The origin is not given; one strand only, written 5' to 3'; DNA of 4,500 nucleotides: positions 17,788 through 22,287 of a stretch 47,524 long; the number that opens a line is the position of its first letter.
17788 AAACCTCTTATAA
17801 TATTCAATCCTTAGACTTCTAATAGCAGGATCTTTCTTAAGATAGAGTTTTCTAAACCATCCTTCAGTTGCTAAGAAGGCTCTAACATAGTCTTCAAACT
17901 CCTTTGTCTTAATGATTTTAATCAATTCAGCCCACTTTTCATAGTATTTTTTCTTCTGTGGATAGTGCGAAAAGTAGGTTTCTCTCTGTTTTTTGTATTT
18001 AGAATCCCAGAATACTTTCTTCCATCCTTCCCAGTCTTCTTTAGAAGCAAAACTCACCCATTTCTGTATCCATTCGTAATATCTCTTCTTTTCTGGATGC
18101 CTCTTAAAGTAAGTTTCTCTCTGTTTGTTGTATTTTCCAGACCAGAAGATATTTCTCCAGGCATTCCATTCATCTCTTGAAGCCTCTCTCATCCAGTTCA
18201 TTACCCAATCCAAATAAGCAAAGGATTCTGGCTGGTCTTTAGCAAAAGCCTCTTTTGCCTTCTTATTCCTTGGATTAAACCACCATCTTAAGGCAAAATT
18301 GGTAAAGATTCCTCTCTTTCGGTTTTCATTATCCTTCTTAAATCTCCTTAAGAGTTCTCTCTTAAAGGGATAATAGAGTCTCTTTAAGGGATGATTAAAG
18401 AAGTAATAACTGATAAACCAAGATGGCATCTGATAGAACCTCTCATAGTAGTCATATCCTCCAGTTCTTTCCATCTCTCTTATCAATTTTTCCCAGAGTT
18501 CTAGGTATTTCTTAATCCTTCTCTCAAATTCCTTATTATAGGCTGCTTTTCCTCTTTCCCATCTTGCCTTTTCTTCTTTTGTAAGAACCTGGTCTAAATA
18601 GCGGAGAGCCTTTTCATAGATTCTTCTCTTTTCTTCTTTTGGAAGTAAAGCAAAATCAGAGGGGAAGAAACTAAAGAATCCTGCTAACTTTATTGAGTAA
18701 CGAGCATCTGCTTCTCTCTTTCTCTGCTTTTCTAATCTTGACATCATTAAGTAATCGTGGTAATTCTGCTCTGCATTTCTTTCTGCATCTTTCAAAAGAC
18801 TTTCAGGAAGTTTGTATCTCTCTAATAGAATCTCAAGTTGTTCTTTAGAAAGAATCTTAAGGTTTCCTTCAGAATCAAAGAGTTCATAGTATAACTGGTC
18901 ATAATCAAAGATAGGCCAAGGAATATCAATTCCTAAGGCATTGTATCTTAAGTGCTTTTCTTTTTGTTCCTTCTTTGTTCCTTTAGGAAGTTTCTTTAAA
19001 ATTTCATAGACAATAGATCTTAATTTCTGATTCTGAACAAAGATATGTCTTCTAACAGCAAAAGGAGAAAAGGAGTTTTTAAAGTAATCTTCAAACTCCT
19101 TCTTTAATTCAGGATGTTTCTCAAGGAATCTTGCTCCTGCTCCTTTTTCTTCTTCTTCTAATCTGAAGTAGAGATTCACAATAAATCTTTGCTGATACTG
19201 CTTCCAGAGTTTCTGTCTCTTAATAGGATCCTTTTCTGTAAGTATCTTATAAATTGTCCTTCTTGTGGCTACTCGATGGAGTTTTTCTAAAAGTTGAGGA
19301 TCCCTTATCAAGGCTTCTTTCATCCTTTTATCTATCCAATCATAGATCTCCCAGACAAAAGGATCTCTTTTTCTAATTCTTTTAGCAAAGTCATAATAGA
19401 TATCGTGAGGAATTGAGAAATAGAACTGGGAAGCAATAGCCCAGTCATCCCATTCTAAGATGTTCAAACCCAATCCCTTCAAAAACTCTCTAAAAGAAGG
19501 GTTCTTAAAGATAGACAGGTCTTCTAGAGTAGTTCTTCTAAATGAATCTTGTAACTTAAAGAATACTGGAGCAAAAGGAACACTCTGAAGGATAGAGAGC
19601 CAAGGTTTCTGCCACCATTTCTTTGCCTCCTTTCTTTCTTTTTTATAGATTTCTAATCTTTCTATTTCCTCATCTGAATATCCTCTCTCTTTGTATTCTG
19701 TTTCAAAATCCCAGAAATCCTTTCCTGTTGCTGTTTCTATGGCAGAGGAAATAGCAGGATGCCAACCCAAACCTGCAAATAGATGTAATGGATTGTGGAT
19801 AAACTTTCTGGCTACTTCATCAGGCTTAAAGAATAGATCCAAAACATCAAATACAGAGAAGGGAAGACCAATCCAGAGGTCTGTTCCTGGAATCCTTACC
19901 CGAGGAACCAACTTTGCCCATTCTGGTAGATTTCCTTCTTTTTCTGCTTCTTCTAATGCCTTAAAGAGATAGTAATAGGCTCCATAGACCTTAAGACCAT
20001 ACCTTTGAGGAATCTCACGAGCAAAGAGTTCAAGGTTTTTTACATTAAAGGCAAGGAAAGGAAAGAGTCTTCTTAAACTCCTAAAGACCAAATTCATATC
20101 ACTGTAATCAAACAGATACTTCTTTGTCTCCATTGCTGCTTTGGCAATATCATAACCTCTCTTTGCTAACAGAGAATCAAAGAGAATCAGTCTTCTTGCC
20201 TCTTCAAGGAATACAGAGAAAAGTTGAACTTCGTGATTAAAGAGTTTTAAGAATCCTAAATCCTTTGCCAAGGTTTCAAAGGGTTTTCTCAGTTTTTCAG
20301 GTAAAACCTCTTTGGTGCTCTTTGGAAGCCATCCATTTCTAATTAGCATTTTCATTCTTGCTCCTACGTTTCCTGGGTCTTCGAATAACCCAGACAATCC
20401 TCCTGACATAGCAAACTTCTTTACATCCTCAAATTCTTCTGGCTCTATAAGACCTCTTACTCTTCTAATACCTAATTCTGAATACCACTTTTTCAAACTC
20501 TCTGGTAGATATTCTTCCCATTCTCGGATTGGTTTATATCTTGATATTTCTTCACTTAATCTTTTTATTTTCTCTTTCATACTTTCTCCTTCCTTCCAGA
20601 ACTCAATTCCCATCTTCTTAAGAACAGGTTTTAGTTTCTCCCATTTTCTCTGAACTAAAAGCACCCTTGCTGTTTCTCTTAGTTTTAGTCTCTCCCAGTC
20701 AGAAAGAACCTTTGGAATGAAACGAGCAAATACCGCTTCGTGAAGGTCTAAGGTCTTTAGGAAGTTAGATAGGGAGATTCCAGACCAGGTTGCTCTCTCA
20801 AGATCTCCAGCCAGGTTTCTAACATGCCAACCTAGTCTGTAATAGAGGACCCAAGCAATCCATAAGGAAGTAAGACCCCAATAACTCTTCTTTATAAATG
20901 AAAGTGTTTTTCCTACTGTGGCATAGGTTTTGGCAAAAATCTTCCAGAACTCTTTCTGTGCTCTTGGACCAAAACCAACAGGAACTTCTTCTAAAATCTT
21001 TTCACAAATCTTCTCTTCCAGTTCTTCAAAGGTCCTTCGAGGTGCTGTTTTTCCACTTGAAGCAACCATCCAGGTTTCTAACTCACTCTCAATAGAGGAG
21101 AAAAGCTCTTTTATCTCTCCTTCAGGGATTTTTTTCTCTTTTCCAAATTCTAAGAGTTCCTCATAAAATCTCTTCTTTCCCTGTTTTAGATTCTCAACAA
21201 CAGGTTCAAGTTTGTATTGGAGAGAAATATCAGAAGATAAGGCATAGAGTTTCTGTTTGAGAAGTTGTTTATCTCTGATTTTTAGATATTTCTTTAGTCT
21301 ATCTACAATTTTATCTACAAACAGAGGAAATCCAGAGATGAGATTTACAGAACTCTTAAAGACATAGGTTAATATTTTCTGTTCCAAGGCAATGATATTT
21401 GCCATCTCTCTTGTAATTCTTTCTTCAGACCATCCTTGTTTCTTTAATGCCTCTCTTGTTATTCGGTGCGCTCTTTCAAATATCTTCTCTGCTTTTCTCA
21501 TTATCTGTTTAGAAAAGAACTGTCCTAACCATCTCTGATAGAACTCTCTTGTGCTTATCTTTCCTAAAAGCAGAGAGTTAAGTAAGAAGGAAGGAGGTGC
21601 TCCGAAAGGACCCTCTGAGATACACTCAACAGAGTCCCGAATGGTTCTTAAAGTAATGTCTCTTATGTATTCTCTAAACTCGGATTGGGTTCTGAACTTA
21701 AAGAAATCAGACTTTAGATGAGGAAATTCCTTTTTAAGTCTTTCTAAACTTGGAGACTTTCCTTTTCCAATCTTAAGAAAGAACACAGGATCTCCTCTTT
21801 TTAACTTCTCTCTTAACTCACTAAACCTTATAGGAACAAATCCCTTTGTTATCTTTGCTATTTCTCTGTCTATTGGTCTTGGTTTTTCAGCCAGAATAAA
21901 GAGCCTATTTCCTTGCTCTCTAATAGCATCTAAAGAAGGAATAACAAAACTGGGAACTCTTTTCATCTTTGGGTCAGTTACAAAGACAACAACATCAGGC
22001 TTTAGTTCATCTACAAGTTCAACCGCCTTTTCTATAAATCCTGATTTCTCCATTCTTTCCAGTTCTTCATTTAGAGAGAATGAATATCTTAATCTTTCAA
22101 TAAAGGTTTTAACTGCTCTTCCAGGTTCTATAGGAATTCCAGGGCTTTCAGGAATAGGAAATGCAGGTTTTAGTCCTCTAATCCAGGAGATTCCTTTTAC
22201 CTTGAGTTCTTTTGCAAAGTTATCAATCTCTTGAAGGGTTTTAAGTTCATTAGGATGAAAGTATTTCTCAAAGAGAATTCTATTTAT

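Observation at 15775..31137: Single 15.4-kb ORF (5120 aa) takes up about a third of the window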

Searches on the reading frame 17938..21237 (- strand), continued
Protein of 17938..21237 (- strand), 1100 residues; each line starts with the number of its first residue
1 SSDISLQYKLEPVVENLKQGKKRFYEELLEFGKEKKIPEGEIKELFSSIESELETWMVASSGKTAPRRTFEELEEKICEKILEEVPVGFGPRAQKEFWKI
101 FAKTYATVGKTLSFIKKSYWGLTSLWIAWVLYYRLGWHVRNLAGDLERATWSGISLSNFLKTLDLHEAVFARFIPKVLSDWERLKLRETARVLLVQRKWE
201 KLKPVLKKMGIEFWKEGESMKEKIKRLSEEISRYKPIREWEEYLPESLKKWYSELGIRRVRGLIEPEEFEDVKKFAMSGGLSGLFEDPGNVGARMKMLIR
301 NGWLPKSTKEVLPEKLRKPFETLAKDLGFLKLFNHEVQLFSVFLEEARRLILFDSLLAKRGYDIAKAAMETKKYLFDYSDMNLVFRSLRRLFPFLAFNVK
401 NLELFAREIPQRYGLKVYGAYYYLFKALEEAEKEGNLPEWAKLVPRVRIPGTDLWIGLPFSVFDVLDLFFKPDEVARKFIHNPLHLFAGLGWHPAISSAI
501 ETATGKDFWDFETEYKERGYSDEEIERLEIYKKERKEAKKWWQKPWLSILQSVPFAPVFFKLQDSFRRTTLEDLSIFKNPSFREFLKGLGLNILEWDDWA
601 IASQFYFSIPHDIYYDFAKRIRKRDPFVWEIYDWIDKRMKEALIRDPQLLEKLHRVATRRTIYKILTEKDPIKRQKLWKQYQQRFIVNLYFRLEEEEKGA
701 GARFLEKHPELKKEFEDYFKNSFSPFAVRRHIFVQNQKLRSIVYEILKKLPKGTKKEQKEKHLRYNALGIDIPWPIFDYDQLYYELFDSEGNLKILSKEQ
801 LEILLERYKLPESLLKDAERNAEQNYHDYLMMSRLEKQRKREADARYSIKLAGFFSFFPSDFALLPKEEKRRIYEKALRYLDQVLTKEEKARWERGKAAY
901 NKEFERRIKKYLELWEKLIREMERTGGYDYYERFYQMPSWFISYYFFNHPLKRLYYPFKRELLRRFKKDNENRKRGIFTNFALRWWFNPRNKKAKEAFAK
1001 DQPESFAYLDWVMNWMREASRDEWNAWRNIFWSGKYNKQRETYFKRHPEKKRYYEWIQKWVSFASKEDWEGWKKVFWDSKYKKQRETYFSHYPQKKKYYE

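Call 88: get_annotated_region(hit=H27, flank=12000)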
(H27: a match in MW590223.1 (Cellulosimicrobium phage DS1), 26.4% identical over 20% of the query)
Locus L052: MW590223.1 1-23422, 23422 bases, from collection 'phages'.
description: Cellulosimicrobium phage DS1, complete genome.
organism: Cellulosimicrobium phage DS1 (NCBI taxid 2812903)
taxonomy: Viruses; Duplodnaviria; Heunggongvirae; Uroviricota; Caudoviricetes
host: Cellulosimicrobium sp.; source: wastewater from laboratory wastewater treatment plant; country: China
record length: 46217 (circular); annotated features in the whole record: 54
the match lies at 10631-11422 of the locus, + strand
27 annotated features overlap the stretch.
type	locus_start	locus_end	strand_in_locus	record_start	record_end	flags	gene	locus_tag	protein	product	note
CDS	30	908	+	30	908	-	-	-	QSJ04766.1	hypothetical protein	hypothetical protein (phosphoesterase [Microbacterium phage Xitlalli])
CDS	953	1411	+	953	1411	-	-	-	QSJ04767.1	hypothetical protein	-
CDS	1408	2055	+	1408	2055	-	-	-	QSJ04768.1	hypothetical protein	-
CDS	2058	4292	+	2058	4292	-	-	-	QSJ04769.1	hypothetical protein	-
CDS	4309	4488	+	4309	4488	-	-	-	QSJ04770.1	hypothetical protein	-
CDS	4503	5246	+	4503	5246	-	-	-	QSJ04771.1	hypothetical protein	-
CDS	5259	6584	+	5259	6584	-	-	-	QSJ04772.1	hypothetical protein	-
CDS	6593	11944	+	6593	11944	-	-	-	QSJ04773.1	hypothetical protein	-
CDS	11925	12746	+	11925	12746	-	-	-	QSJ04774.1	peptidoglycan endopeptidase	Peptidoglycan endopeptidase RipB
CDS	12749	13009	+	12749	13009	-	-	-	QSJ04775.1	hypothetical protein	-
CDS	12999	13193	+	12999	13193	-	-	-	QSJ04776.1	hypothetical protein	-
CDS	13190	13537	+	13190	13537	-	-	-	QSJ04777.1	hypothetical protein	-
CDS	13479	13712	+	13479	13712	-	-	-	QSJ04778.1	hypothetical protein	-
CDS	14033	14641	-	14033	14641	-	-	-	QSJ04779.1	hypothetical protein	-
CDS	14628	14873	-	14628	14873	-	-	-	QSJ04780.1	hypothetical protein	-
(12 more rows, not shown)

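Call 114: search_protein_families(library=phrogs, max_evalue=0.1, proteins=[L010:3762-6287:+, L010:9566-9994:+, L007:9049-9489:+, L009:9412-9822:+, L010:25148-25780:+, L009:27850-28491:+, L010:28044-28736:+, L010:28732-30657:+, L010:25786-28041:+])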
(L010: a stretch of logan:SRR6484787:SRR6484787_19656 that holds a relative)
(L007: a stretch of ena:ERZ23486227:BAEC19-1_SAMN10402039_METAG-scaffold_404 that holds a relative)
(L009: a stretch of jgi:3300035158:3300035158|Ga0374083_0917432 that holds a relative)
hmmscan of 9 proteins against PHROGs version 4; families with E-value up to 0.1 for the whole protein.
L010:3762-6287:+ (842 aa): 1 family
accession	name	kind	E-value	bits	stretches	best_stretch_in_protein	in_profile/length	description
phrog_104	-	head and packaging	0.071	12.7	1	408-503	395-484/550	portal protein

L010:9566-9994:+ (143 aa): 0 families

L007:9049-9489:+ (147 aa): 0 families

L009:9412-9822:+ (137 aa): 1 family
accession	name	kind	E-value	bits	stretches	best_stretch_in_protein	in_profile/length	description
phrog_21205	-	unknown function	0.048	14.8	1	25-47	24-46/78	-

L010:25148-25780:+ (211 aa): 1 family
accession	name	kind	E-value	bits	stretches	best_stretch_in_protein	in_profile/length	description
phrog_35854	-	DNA, RNA and nucleotide metabolism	0.097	13.8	0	95-133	13-51/145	HNH endonuclease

L009:27850-28491:+ (214 aa): 0 families

L010:28044-28736:+ (231 aa): 7 families
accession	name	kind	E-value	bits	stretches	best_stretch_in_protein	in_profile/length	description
phrog_559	-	DNA, RNA and nucleotide metabolism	1.9e-05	24.7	1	47-105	310-364/607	HNH endonuclease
phrog_9019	-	DNA, RNA and nucleotide metabolism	0.00058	20.9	1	77-106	90-118/160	Holliday junction resolvase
phrog_9084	-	DNA, RNA and nucleotide metabolism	0.0018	19.4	1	42-97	59-110/187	homing endonuclease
phrog_4538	-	unknown function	0.026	14.4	1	46-98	233-278/447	-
phrog_15137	-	DNA, RNA and nucleotide metabolism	0.033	14.7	1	47-97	134-188/236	endonuclease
phrog_22215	-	unknown function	0.043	14.5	1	52-122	227-296/324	-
phrog_3339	-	DNA, RNA and nucleotide metabolism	0.066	13.3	0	41-109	250-312/536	homing endonuclease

L010:28732-30657:+ (642 aa): 11 families
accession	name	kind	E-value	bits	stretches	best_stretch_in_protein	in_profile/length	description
phrog_892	-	tail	3.1e-18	66.7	2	139-210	344-415/782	tail fiber protein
phrog_32822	-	head and packaging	1.8e-14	53.4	2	71-199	945-1073/1548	virion structural protein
phrog_26466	-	unknown function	1.8e-14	52.8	2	134-206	1818-1890/2337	-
phrog_13518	-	unknown function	3.2e-11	43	1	66-234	235-413/1230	-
phrog_38396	-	tail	3.2e-08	32.7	1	135-199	1321-1385/1435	tail protein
phrog_36443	-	unknown function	2.1e-06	26.9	1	72-150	426-504/1238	-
phrog_28766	-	tail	7.7e-06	25.5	1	109-205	125-221/472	tail fiber protein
phrog_7841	-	unknown function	0.00024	21.2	1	133-235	171-265/489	-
phrog_7660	-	tail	0.0052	15.5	1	135-201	435-501/1656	tail fiber protein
phrog_21412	-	tail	0.0058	15.4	2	133-216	850-931/1452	tail fiber protein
phrog_21039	-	unknown function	0.04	14.7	0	214-247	118-151/244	-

L010:25786-28041:+ (752 aa): 0 families

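Call 118: search_dna_similar(query=L052:6593-11941:+, collection=phages, mode=protein, max_evalue=0.00001, max_rows=30, rows=spread)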
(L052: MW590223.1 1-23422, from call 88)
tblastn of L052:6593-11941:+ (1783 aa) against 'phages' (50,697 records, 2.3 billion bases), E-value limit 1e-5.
Records with a match: 12; places in all: 12; records where one place covers at least 80% of the query: 1.
Best place of each record, by identity: >=99% 1; <60% 11.
By first word of the organism name: Arthrobacter 8; Microbacterium 2; Cellulosimicrobium 1; Caudoviricetes 1.
By host as written in the record: Arthrobacter sp. ATCC 21022 8; Microbacterium paraoxydans NRRL B-14843 2; Cellulosimicrobium sp. 1; - 1.
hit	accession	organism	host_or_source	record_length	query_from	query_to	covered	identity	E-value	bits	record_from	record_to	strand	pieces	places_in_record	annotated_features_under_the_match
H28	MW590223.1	Cellulosimicrobium phage DS1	Cellulosimicrobium sp.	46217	1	1783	100%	100.0%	0e+0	3490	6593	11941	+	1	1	hypothetical protein | peptidoglycan endopeptidase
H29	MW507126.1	Microbacterium phage Shocker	Microbacterium paraoxydans NRRL B-14843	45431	1219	1777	31%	32.0%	3e-68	263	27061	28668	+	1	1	37: hypothetical protein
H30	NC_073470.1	Microbacterium phage Shocker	Microbacterium paraoxydans NRRL B-14843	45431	1219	1777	31%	32.0%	3e-68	263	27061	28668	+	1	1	37: hypothetical protein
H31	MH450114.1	Arthrobacter phage Brad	Arthrobacter sp. ATCC 21022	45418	1220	1776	31%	25.3%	5e-26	124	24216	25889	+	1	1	26: hypothetical protein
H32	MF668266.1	Arthrobacter phage Adat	Arthrobacter sp. ATCC 21022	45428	1220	1776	31%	25.3%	5e-26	124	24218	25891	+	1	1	hypothetical protein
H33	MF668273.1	Arthrobacter phage GurgleFerb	Arthrobacter sp. ATCC 21022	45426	1220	1776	31%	25.3%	5e-26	124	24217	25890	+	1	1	hypothetical protein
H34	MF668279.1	Arthrobacter phage Nellie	Arthrobacter sp. ATCC 21022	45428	1220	1776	31%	25.3%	5e-26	124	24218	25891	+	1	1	hypothetical protein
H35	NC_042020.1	Arthrobacter phage Adat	Arthrobacter sp. ATCC 21022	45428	1220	1776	31%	25.3%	5e-26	124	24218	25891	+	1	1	hypothetical protein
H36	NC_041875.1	Arthrobacter phage Jasmine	Arthrobacter sp. ATCC 21022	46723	1223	1776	31%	25.2%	5e-27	127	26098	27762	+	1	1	29: hypothetical protein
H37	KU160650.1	Arthrobacter phage Jasmine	Arthrobacter sp. ATCC 21022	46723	1223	1776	31%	25.2%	5e-27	127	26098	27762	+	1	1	29: hypothetical protein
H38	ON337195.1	Arthrobacter phage Casserole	Arthrobacter sp. ATCC 21022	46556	1220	1776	31%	24.8%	5e-26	124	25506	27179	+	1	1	27: hypothetical protein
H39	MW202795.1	Caudoviricetes sp.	Manatee Spring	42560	1332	1686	20%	26.1%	4e-13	81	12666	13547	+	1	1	hypothetical protein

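Call 120: get_annotated_region(hit=H36, flank=14000)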
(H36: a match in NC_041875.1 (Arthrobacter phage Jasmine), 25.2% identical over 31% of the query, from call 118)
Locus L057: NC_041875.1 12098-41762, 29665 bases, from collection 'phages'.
description: Arthrobacter phage Jasmine, complete genome.
organism: Arthrobacter phage Jasmine (NCBI taxid 1772302)
taxonomy: Viruses; Duplodnaviria; Heunggongvirae; Uroviricota; Caudoviricetes; Jasminevirus; Jasminevirus jasmine
host: Arthrobacter sp. ATCC 21022; source: soil; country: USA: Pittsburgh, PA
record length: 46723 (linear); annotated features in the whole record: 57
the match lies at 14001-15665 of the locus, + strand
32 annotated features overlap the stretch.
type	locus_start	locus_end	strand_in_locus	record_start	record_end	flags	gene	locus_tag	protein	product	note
CDS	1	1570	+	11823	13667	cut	18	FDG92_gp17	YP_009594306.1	tail spike protein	-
CDS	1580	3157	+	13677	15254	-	19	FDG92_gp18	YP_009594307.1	esterase/lipase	-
CDS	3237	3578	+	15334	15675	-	20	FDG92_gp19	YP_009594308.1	hypothetical protein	-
CDS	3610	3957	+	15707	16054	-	21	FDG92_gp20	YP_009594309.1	hypothetical protein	-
CDS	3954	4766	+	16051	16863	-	22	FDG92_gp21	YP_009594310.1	endolysin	-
CDS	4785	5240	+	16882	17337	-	23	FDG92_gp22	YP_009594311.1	hypothetical protein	-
CDS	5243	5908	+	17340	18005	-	24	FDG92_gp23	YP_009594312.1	structural protein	-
CDS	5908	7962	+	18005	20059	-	25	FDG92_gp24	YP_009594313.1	hypothetical protein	-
CDS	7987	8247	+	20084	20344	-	26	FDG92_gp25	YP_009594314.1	hypothetical protein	-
CDS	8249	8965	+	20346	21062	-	27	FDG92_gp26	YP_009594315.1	hypothetical protein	-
CDS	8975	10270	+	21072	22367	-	28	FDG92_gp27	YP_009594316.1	hypothetical protein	-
CDS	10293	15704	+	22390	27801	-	29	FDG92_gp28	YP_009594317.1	hypothetical protein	-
CDS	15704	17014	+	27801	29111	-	30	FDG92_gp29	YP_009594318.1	endolysin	-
CDS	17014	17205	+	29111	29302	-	31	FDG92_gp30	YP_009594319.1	holin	-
CDS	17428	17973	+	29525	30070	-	32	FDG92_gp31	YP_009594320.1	transcriptional regulator WhiB-like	-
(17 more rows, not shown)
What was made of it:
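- That protein is homologous to gp29 of Jasmine, the last and largest virion-module gene (calls 118, 120).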

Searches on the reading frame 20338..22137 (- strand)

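Call 4: search_protein_families(library=pfam, max_evalue=0.1, proteins=[window:20338-22137:-])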
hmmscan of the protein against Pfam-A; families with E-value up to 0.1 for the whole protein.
window:20338-22137:- (600 aa): 1 family
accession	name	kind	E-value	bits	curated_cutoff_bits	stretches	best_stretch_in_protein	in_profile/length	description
PF19551.4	DUF6074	-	0.019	15.6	27.2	0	214-247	30-63/83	Family of unknown function (DUF6074)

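Call 5: search_protein_families(library=phrogs, max_evalue=0.01, proteins=[window:20338-22137:-])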
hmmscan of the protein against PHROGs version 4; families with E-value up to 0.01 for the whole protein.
window:20338-22137:- (600 aa): 0 families

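Call 124: search_protein_families(library=ncbifam, max_evalue=0.05, proteins=[window:20338-22137:-])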
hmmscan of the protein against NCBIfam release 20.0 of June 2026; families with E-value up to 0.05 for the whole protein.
window:20338-22137:- (600 aa): 0 families
